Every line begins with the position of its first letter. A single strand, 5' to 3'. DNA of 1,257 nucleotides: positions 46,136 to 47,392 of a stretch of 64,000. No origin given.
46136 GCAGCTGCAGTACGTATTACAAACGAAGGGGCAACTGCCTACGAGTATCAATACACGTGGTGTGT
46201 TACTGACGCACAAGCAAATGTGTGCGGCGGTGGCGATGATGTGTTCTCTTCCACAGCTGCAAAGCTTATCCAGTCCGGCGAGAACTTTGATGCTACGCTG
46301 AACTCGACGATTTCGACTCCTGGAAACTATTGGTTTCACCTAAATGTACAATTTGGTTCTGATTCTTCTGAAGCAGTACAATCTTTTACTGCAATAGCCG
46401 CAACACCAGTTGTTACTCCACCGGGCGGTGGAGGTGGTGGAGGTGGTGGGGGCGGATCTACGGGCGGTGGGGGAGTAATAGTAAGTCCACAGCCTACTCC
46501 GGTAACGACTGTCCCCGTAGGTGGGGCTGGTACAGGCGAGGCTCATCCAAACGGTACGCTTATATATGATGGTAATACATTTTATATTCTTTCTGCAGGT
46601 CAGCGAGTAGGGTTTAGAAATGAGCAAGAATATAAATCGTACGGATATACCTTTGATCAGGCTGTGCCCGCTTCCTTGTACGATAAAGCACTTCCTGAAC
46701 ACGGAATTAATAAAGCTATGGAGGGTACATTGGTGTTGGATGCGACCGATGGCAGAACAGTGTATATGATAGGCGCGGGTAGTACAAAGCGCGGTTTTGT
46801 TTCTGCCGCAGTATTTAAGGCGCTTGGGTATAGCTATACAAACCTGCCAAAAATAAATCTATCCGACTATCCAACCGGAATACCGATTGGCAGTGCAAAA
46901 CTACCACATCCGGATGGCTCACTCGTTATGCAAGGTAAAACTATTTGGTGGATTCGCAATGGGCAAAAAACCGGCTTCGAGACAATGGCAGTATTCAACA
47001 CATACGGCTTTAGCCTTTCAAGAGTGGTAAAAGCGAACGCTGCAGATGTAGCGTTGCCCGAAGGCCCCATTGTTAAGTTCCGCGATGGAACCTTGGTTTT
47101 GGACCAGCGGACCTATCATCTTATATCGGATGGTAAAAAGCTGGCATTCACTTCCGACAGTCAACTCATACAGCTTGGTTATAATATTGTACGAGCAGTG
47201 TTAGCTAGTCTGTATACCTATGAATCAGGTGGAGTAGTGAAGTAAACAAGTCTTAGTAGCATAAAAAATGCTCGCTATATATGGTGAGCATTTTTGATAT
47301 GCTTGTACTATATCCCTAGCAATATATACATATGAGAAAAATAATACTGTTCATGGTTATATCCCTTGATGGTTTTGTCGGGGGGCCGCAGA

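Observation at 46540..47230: Novel ~55-aa C-terminal repeat module shared by four surface proteins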

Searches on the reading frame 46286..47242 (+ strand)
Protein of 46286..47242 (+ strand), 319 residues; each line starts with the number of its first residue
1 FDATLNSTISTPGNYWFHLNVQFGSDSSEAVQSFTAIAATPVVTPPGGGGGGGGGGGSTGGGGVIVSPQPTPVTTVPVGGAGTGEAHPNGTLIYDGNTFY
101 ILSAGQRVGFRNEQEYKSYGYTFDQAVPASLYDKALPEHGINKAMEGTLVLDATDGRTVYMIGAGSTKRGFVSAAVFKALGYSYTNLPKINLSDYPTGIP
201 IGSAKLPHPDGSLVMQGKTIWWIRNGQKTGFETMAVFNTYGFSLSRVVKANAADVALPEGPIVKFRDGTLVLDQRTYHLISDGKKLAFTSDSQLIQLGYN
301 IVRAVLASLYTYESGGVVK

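Call 6: search_protein_families(library=pfam, proteins=[window:46286-47242:+], max_evalue=10)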
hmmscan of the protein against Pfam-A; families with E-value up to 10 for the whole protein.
window:46286-47242:+ (319 aa): 1 family
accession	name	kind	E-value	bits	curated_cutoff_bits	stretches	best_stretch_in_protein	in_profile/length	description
PF07676.18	PD40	-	0.056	13.9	20.9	1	281-293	18-30/38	WD40-like Beta Propeller Repeat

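Call 7: search_protein_families(library=ncbifam, proteins=[window:46286-47242:+], max_evalue=10)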
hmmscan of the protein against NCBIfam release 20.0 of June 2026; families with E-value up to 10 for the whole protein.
window:46286-47242:+ (319 aa): 0 families

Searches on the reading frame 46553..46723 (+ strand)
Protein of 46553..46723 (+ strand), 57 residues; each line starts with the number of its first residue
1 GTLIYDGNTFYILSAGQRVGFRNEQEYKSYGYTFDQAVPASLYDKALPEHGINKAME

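Call 14: find_homologous_proteins(query=A1, max_evalue=0.001)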
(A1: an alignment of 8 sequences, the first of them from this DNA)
Query A1 (8 sequences) (57 aa, profile of the alignment): 1 proteins with E <= 0.001 among 52 candidates.
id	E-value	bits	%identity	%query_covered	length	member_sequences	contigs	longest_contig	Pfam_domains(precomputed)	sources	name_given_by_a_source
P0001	4.7e-16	76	56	96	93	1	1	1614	-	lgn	-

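Call 17: search_solved_structures(query=A1, max_evalue=10)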
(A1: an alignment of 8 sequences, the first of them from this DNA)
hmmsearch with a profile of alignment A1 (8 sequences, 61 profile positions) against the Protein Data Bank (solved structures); distinct sequences matched with E-value up to 10: 5.
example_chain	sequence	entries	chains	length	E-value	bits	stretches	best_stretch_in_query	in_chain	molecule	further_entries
5y2z_B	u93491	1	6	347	0.33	14.3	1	11-57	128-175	Leucine-rich glioma-inactivated protein 1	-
6ai8_A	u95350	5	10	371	0.37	14.1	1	6-35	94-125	Phosphopantothenate--cysteine ligase CAB2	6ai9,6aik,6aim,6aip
8hq2_D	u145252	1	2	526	0.58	13.5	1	11-57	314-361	Leucine-rich glioma-inactivated protein 1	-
8hpy_D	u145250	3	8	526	0.59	13.4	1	11-57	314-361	Leucine-rich glioma-inactivated protein 1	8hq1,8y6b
5y31_B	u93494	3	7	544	0.61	13.4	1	11-57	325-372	Leucine-rich glioma-inactivated protein 1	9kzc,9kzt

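Call 25: search_protein_representatives(alignment_id=A1)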
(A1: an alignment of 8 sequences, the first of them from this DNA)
Query: 8 sequences, 61 profile positions. Proteins with E-value up to 0.001 (for the whole library): 2659; up to 1e-10: 1431; up to 1e-30: 159. The best 150 are listed.
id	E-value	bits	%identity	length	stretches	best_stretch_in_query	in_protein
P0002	1.1e-93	323.3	-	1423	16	1-43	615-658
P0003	3.1e-69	245.0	-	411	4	1-53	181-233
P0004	8.0e-67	237.3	-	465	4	1-57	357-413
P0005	7.3e-65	231.0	-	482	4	1-57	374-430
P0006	1.4e-63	226.8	-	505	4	1-56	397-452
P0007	3.4e-63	225.6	-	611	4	1-57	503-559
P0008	5.1e-63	225.1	-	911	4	1-61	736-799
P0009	6.8e-63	224.7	-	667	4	1-57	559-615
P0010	7.6e-63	224.5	-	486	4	1-61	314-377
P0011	1.3e-62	223.8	-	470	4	1-55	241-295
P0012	1.5e-61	220.3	-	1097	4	1-50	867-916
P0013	2.9e-61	219.4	-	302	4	1-57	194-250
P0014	1.1e-60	217.6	-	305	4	1-57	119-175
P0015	2.7e-60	216.3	-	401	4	1-60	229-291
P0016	4.0e-60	215.8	-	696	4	1-57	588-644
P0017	1.7e-59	213.8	-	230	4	1-57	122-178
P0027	9.2e-57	205.0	-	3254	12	1-53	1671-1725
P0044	3.7e-54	196.7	-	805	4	1-57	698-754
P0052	3.6e-51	187.1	-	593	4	1-60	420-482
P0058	1.9e-49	181.6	-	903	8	1-60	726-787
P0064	1.1e-47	176.0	-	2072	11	6-57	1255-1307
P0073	1.0e-42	160.1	-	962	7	2-41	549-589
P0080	1.3e-40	153.3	-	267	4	1-56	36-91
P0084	7.9e-39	147.6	-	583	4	1-60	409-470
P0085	3.7e-38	145.4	-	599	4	1-60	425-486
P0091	1.5e-37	143.5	-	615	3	1-61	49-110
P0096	7.7e-37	141.2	-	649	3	1-57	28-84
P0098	9.2e-37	141.0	-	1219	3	1-54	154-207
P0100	2.9e-36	139.4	-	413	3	1-57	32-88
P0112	3.2e-34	132.9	-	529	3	1-57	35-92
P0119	2.9e-33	129.8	-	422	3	1-60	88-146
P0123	4.0e-33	129.3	-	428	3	1-57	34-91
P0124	4.6e-33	129.1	-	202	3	1-59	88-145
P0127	7.2e-33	128.5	-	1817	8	2-42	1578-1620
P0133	1.6e-32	127.4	-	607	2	1-61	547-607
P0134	2.4e-32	126.9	-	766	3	1-60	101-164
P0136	2.7e-32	126.7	-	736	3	1-60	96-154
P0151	3.7e-31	123.0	-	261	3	1-56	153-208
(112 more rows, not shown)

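Call 27: search_protein_families(library=pfam, proteins=[P0017, P0080, P0124, P0151, P0003, P0007, P0044, P0052, P0084, P0085], max_evalue=0.1)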
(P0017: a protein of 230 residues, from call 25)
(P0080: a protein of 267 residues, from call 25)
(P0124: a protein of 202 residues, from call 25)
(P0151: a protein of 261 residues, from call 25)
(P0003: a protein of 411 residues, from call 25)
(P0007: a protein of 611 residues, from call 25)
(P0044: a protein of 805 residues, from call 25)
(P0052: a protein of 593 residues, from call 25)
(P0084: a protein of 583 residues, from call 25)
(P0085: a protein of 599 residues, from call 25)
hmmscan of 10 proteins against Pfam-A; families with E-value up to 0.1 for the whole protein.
P0017 (230 aa): 0 families

P0080 (267 aa): 0 families

P0124 (202 aa): 0 families

P0151 (261 aa): 0 families

P0003 (411 aa): 1 family
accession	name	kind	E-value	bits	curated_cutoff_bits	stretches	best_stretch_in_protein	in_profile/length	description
PF07883.17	Cupin_2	-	0.0028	17.8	27.2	0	285-319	3-37/70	Cupin domain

P0007 (611 aa): 1 family
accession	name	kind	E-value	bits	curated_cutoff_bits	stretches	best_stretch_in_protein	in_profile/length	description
PF20606.3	DUF6799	-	0.00033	20.8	26.8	0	555-590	27-61/63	Domain of unknown function (DUF6799)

P0044 (805 aa): 3 families
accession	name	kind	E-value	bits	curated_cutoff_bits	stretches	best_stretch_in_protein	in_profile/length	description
PF01522.26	Polysacc_deac_1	-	2e-14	54.1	23.1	1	31-163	4-122/124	Polysaccharide deacetylase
PF18676.6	MBG_2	-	1.7e-13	51.4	25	1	460-529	2-71/72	MBG domain (YGX type)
PF02494.22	HYR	-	0.00035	21.3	21.7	1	341-373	49-81/81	HYR domain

P0052 (593 aa): 1 family
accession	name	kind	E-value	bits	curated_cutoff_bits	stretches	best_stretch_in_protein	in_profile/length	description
PF14307.12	Glyco_tran_WbsX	-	2.7e-10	40.7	25.1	1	142-340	142-350/350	Glycosyltransferase WbsX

P0084 (583 aa): 0 families

P0085 (599 aa): 1 family
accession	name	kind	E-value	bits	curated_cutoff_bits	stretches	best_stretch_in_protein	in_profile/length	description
PF00082.27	Peptidase_S8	-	5.4e-51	174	21.8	1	58-326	2-276/288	Subtilase family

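Call 28: search_protein_families(library=pfam, proteins=[P0073, P0096, P0100, P0112, P0123, P0134, P0136, P0058, P0091, P0119], max_evalue=0.1)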
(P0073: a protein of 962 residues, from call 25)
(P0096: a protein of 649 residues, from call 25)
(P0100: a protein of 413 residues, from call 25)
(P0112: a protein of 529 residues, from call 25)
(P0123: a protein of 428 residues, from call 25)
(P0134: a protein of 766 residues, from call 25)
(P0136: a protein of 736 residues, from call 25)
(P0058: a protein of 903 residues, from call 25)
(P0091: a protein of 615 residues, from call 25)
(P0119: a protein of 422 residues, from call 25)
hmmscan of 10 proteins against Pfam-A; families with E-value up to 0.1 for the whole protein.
P0073 (962 aa): 2 families
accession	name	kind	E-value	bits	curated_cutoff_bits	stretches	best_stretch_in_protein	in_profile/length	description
PF01510.30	Amidase_2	-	9.7e-15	55.5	26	1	67-227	2-131/131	N-acetylmuramoyl-L-alanine amidase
PF08486.15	SpoIID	-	2.7e-14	54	23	1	770-864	2-97/97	Stage II sporulation protein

P0096 (649 aa): 4 families
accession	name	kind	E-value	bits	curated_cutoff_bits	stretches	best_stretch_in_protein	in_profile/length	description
PF18911.6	PKD_4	-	2.2e-08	34.4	27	1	223-300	8-78/85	PKD domain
PF00801.26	PKD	-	5.6e-07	29.9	23.5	1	227-300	9-75/80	PKD domain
PF06037.17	DUF922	-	0.0076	16.8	27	1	412-486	92-152/153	Bacterial protein of unknown function (DUF922)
PF18887.5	MBG_3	-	0.061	13.9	25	0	280-305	43-69/72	MBG domain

P0100 (413 aa): 2 families
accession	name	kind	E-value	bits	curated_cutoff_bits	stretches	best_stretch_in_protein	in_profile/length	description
PF01833.30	TIG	-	1e-12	48.3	20.9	2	326-404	1-82/84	IPT/TIG domain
PF00960.24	Neocarzinostat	-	0.059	13.8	25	0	332-359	4-32/110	Neocarzinostatin family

P0112 (529 aa): 5 families
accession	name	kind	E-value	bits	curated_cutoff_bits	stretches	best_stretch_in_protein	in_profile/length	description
PF18911.6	PKD_4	-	5.5e-12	46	27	2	233-308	16-83/85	PKD domain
PF00801.26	PKD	-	4.6e-10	39.8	23.5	2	241-305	18-76/80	PKD domain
PF10342.15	Kre9_KNH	-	0.013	16.6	24.6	1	424-502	2-85/94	Kre9/KNH-like N-terminal Ig-like domain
PF17829.7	GH115_C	-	0.018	15.3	24.1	0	238-318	73-154/172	Glycosyl hydrolase family 115 C-terminal domain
PF17963.7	Big_9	-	0.033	15.5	23.6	1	333-404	17-86/89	Bacterial Ig domain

P0123 (428 aa): 2 families
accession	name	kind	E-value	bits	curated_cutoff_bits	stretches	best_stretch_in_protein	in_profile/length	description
PF01833.30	TIG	-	3.5e-11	43.4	20.9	1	353-423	1-74/84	IPT/TIG domain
PF07705.17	CARDB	-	7.9e-06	26.5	22.7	1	242-339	15-98/101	CARDB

P0134 (766 aa): 7 families
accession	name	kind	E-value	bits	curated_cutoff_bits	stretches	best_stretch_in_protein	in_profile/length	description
PF21783.3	YNCE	-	3.1e-06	27.2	27.1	1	666-741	257-331/339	YNCE-like beta-propeller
PF10342.15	Kre9_KNH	-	6.6e-05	24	24.6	1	237-318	1-84/94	Kre9/KNH-like N-terminal Ig-like domain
PF25174.1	Beta-prop_THOC3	-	0.00038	20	305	1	657-731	53-126/272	THOC3 beta-propeller domain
PF10282.15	Lactonase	-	0.0051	16.5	21.7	1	664-763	204-318/344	Lactonase, 7-bladed beta-propeller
PF01436.27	NHL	-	0.01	16.3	20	0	652-673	3-22/28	NHL repeat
PF25175.1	Beta-prop_WDR5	-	0.031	14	250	0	665-754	108-197/296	WDR5 beta-propeller domain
PF02239.22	Cytochrom_D1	-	0.042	12.8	25.5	1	664-761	6-102/368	Cytochrome D1 heme domain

P0136 (736 aa): 3 families
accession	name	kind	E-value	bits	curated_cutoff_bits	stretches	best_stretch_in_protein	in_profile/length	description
PF24149.1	K1-lyase_Rider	-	0.0049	17.6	27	0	322-362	31-71/89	K1 capsule-specific polysaccharide lyase, Rider domain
PF11614.14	FixG_C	-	0.015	15.9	25.6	0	658-700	54-95/119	IG-like fold at C-terminal of FixG, putative oxidoreductase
PF16573.10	CLP1_N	-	0.027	15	22.3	0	505-541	7-43/92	N-terminal beta-sandwich domain of polyadenylation factor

P0058 (903 aa): 2 families
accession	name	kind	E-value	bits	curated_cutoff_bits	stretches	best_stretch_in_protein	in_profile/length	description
PF08486.15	SpoIID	-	1.9e-11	44.9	23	1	197-288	8-97/97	Stage II sporulation protein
PF04087.19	DUF389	-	0.085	13.3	23.9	0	13-100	38-121/137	Domain of unknown function (DUF389)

P0091 (615 aa): 2 families
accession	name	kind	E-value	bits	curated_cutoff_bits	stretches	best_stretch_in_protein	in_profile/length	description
PF19150.5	DUF5832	-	0.066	14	26.7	0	497-531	13-47/81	Family of unknown function (DUF5832)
PF05657.16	DUF806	-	0.09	13.7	25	0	472-515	15-58/121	Protein of unknown function (DUF806)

P0119 (422 aa): 0 families

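Call 36: search_protein_families(library=pfam, alignment_id=A4, max_evalue=0.0001)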
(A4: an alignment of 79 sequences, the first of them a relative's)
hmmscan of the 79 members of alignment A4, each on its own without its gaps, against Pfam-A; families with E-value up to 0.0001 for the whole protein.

A. member 1, P0003 (411 aa): 0 families

B. families by the number of members that match (of 79 scanned): 46 families (the first 25 are shown)
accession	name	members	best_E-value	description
PF00041.27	fn3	7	1.7e-14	Fibronectin type III domain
PF16656.11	Pur_ac_phosph_N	7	4e-08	Purple acid Phosphatase, N-terminal domain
PF17957.7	Big_7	6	1.9e-19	Bacterial Ig domain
PF13290.12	CHB_HEX_C_1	5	2e-14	Chitobiase/beta-hexosaminidase C-terminal domain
PF13287.12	Fn3_assoc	5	6.2e-12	Fn3 associated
PF18911.6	PKD_4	4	5.5e-12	PKD domain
PF00801.26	PKD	4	4.6e-10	PKD domain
PF01522.26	Polysacc_deac_1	3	7.8e-20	Polysaccharide deacetylase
PF01833.30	TIG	3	6e-13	IPT/TIG domain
PF01839.29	FG-GAP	2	6.1e-32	FG-GAP repeat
PF13620.12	CarboxypepD_reg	2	1.3e-30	Carboxypeptidase regulatory-like domain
PF09992.14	NAGPA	2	3.3e-18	Phosphodiester glycosidase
PF08486.15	SpoIID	2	2.7e-14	Stage II sporulation protein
PF10342.15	Kre9_KNH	2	1.4e-12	Kre9/KNH-like N-terminal Ig-like domain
PF05345.18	He_PIG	2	8.4e-10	Putative Ig domain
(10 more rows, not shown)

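Call 70: search_protein_families(library=phrogs, proteins=[P0017, P0080, P0124, P0151], max_evalue=1)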
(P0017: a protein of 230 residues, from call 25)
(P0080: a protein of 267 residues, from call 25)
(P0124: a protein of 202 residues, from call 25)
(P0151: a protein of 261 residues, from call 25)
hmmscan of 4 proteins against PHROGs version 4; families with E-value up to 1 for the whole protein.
P0017 (230 aa): 1 family
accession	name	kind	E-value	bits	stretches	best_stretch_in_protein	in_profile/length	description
phrog_9616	-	unknown function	3.2e-06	28.2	2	4-98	11-100/118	-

P0080 (267 aa): 3 families
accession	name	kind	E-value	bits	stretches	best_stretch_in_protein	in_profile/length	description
phrog_9616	-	unknown function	6.3e-09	36.9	1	157-244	4-92/118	-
phrog_17504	-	unknown function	0.15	13.1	0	226-250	43-67/72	-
phrog_10496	-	unknown function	0.23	12.5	0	216-232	35-51/57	-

P0124 (202 aa): 3 families
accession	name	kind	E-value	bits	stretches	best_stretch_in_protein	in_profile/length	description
phrog_9616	-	unknown function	1.7e-09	38.7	1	27-125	2-101/118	-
phrog_980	-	unknown function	0.18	13.6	0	92-118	13-40/90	-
phrog_35214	-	unknown function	0.25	13.1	1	83-127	41-81/89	-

P0151 (261 aa): 1 family
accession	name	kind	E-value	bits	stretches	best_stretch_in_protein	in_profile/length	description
phrog_9616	-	unknown function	2.8e-07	31.6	2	153-227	6-81/118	-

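Call 72: search_dna_similar(query=P0124, collection=phages, mode=protein, max_evalue=0.001, max_rows=20)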
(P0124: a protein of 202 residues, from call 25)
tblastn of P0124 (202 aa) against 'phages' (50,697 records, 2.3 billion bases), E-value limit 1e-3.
No match.

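Call 83: list_cluster_members(proteins=[P0073, P0058, P0044, P0085, P0002, P0027, P0064, P0098, P0127, P0133])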
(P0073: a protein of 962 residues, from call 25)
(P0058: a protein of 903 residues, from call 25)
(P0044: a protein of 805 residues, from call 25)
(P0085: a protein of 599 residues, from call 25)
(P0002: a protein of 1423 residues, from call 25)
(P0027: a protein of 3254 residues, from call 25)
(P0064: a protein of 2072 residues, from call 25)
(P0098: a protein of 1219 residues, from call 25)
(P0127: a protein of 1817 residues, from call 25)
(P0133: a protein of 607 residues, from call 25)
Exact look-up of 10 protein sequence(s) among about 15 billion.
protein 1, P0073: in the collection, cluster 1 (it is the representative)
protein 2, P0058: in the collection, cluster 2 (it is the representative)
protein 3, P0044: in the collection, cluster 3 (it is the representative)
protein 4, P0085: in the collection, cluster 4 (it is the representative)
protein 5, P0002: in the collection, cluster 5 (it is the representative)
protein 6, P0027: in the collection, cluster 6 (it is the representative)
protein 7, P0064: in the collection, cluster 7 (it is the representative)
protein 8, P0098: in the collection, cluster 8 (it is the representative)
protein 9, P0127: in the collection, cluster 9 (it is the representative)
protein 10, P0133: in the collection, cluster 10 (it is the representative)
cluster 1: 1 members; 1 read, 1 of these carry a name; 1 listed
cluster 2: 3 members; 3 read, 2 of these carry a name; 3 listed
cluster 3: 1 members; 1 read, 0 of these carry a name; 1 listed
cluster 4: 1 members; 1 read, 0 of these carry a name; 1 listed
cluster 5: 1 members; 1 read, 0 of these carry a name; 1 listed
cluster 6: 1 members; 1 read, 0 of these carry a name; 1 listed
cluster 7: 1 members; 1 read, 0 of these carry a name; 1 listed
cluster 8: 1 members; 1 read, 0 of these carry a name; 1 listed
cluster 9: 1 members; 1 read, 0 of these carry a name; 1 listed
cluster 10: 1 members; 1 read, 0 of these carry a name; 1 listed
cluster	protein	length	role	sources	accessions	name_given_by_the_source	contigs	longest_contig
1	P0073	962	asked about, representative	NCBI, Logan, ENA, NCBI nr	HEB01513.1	MAG TPA: hypothetical protein ENI16_00765 [Candidatus Portnoybacteria bacterium] | hypothetical protein [Candidatus Portnoybacteria bacterium]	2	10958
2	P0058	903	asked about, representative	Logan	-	-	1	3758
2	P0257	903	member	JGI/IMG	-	stage II sporulation protein D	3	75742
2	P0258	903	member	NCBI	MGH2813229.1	MAG: SpoIID/LytB domain-containing protein [Actinomycetota bacterium]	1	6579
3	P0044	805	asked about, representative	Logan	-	-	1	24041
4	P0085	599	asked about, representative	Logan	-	-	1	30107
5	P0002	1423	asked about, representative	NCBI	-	-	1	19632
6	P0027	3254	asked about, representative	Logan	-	-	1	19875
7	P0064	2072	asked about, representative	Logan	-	-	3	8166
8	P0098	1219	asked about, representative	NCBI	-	-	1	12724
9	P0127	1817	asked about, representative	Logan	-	-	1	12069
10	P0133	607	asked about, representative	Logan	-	-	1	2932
